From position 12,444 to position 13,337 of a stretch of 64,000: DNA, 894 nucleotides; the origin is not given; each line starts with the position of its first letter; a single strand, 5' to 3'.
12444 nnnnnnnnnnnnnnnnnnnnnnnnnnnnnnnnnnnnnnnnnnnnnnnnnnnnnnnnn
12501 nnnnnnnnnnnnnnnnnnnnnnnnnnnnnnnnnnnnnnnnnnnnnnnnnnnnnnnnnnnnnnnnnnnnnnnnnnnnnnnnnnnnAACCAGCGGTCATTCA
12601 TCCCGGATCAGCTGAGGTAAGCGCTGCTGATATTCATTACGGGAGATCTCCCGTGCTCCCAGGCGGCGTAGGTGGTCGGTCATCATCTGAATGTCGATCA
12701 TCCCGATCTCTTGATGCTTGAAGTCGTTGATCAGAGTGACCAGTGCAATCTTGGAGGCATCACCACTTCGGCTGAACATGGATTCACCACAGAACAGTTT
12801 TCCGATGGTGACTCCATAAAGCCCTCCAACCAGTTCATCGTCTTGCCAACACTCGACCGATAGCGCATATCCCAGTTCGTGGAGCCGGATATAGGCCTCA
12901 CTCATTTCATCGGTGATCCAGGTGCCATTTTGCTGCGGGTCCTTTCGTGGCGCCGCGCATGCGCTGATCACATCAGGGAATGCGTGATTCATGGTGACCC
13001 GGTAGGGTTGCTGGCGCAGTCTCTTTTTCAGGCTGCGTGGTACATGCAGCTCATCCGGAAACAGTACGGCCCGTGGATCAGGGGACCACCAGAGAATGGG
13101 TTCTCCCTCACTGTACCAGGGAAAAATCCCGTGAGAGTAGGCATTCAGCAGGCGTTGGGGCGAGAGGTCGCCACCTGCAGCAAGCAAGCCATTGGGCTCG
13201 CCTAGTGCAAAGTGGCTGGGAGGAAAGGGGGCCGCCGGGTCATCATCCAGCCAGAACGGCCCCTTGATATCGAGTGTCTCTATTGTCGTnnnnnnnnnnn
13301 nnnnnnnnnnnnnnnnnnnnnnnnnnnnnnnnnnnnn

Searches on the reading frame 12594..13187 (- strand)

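Call 51: search_protein_families(library=pfam, proteins=[window:12594-13187:-], max_evalue=0.000001)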
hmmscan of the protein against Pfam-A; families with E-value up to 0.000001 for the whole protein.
window:12594-13187:- (197 aa): 1 family
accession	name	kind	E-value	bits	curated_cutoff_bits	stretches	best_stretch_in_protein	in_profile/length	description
PF03588.20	Leu_Phe_trans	-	4.8e-78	261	22.7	1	10-182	1-171/171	Leucyl/phenylalanyl-tRNA protein transferase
